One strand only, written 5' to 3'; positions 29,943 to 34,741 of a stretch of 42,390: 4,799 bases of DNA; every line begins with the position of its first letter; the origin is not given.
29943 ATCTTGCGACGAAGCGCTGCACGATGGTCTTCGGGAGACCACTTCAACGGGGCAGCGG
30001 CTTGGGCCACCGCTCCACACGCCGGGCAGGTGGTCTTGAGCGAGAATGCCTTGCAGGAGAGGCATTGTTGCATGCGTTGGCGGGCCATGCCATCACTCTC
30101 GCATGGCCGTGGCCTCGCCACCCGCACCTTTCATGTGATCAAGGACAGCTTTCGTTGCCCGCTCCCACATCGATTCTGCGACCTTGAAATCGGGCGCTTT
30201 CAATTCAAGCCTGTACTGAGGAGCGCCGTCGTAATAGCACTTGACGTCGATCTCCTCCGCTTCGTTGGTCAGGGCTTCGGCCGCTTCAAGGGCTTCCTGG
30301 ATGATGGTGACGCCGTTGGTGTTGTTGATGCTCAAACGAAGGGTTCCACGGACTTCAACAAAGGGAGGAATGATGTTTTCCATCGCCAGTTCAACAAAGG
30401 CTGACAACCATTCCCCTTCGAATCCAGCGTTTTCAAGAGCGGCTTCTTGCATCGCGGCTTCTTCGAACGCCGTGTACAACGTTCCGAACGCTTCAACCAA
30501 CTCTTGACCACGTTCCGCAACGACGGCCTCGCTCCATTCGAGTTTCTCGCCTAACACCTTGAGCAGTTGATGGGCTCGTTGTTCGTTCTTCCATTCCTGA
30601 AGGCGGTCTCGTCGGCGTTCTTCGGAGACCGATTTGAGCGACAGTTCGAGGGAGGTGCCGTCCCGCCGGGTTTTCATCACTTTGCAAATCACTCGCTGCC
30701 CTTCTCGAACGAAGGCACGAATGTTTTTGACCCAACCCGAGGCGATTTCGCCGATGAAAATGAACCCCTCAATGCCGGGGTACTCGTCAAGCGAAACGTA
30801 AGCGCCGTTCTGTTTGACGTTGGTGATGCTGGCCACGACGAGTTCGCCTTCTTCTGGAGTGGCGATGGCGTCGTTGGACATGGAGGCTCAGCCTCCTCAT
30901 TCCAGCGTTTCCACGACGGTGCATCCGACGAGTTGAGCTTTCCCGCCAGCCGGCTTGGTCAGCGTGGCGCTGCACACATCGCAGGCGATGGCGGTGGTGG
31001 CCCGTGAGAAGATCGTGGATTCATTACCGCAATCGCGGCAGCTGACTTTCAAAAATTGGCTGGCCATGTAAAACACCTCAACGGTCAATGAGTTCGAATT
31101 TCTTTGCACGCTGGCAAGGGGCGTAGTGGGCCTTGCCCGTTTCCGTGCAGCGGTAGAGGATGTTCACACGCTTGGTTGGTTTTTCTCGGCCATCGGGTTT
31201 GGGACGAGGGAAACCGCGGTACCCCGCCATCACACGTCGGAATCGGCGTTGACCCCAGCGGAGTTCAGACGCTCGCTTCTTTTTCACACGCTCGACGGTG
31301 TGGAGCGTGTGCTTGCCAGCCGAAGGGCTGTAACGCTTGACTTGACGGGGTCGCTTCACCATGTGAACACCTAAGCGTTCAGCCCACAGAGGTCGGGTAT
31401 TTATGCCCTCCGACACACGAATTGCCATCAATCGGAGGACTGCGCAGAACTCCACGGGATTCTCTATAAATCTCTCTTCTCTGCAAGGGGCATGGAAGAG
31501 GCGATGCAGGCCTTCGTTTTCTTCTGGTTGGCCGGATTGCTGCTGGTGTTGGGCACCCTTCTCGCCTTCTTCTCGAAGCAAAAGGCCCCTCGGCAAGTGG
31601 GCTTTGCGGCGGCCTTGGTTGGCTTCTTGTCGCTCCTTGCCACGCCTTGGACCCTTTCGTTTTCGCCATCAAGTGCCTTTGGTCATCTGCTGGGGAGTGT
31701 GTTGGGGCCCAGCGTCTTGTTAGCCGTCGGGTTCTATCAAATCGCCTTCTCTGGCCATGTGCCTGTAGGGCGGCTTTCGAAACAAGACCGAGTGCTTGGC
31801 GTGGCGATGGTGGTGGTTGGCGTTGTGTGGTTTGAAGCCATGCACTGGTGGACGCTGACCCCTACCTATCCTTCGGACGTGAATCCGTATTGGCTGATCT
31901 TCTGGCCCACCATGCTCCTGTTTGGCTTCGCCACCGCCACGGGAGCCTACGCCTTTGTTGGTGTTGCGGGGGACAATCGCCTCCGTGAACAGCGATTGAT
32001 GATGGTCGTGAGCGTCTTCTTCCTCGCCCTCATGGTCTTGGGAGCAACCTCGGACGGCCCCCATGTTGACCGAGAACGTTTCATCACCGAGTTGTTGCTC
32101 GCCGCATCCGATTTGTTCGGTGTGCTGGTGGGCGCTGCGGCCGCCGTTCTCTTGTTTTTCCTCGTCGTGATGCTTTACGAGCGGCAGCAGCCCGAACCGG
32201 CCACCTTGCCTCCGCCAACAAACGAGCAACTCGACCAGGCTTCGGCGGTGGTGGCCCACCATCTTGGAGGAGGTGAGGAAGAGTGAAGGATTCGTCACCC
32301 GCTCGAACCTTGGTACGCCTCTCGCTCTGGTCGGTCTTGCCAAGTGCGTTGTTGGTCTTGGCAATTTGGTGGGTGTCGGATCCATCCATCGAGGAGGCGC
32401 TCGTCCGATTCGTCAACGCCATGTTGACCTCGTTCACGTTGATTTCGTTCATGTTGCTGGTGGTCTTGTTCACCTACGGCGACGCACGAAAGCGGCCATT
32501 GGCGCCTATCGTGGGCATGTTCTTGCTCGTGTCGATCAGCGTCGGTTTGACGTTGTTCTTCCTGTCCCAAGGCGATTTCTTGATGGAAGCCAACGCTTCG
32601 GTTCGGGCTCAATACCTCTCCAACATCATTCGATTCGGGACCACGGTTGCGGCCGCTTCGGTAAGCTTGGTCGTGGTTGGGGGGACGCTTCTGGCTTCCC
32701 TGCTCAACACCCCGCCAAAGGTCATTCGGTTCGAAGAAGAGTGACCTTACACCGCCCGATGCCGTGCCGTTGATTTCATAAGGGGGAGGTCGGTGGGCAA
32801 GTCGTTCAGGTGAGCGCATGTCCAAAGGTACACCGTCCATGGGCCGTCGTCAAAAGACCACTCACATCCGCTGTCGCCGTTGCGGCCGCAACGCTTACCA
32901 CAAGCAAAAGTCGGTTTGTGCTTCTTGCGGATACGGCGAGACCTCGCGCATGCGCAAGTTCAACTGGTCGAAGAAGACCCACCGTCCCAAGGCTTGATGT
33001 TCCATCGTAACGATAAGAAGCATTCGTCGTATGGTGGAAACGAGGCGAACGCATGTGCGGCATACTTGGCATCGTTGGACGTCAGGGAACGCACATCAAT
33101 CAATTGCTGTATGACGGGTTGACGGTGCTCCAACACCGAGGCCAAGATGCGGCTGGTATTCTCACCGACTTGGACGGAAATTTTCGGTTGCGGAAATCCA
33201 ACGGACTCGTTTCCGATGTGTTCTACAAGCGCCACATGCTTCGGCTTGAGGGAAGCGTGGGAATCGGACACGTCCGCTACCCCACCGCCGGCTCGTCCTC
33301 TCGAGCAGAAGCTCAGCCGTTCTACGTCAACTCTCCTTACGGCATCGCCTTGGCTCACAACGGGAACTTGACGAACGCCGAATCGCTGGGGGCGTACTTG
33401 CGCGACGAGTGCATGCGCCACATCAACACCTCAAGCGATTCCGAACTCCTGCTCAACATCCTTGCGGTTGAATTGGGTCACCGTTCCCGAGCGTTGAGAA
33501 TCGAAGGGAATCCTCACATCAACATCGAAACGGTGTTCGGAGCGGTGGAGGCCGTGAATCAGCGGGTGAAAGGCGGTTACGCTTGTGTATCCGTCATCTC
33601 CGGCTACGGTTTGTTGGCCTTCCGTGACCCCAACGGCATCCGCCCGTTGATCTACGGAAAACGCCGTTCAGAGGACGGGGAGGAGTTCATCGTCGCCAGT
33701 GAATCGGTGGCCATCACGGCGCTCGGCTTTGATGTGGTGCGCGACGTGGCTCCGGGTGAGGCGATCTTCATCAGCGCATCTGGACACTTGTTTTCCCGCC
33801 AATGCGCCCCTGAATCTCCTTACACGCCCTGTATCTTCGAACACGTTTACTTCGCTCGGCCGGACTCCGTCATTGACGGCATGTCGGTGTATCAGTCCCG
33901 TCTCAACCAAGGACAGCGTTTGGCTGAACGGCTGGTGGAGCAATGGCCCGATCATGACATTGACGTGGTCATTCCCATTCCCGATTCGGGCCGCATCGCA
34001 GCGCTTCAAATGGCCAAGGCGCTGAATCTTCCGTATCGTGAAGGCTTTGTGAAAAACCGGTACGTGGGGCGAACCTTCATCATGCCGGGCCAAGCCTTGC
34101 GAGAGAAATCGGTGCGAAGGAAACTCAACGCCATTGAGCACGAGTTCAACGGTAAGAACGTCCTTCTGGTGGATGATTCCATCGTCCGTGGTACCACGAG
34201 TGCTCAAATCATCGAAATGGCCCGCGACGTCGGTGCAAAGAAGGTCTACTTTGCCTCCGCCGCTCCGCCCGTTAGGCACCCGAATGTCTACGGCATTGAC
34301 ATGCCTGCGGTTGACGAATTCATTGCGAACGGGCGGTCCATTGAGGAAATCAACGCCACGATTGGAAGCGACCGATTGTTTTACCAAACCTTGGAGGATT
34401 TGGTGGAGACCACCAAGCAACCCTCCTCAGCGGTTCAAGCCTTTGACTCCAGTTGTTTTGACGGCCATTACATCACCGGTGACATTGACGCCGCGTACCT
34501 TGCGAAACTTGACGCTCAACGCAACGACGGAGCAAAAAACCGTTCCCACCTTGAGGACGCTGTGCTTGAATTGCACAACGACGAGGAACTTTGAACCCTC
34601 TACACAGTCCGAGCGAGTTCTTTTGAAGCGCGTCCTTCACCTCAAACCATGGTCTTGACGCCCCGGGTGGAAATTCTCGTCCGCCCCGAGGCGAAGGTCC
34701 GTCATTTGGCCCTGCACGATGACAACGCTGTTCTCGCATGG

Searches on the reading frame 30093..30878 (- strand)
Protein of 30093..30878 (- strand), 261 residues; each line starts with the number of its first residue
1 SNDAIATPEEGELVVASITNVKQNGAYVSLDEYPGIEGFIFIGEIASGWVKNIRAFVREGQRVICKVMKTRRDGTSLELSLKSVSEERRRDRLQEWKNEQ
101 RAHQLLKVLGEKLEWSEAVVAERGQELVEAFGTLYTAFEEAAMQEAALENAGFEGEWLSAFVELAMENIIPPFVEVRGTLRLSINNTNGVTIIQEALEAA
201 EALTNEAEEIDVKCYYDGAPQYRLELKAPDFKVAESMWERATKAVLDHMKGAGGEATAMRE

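Call 11: search_protein_families(library=pfam, proteins=[window:30093-30878:-], max_evalue=0.00001)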
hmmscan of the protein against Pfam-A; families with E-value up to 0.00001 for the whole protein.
window:30093-30878:- (261 aa): 2 families
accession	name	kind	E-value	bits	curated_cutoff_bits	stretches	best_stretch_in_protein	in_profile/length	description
PF07541.17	EIF_2_alpha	-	3.8e-23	82.1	22.8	1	122-230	4-113/114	Eukaryotic translation initiation factor 2 alpha subunit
PF00575.29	S1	-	2.2e-09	38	22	1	8-82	2-74/74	S1 RNA binding domain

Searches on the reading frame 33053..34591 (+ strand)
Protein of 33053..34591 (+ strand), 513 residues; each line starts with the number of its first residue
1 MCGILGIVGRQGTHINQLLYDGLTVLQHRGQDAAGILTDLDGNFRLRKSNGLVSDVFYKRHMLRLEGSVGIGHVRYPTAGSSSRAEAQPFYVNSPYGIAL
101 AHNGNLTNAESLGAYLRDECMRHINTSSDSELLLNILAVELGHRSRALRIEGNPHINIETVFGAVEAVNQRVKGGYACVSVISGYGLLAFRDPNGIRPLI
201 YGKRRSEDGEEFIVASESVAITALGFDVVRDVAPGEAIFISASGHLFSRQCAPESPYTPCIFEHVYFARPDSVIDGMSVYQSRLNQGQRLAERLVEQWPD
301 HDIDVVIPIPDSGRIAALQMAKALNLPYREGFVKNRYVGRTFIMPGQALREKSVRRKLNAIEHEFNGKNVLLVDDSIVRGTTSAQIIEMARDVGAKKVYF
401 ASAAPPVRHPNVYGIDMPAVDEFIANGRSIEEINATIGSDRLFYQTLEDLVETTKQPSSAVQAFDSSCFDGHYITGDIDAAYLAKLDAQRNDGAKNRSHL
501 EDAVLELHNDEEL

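Call 56: search_protein_families(library=pfam, proteins=[window:33053-34591:+], max_evalue=0.001)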
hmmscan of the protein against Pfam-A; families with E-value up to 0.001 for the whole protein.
window:33053-34591:+ (513 aa): 3 families
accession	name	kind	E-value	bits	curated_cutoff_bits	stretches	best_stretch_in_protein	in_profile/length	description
PF13522.11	GATase_6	-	1.6e-15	57.7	27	1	64-217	8-130/130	Glutamine amidotransferase domain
PF13537.11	GATase_7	-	2.1e-11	44.3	25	1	83-222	9-122/123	Glutamine amidotransferase domain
PF00156.33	Pribosyltran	-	2.4e-08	33.9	26.3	1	286-402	14-122/158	Phosphoribosyl transferase domain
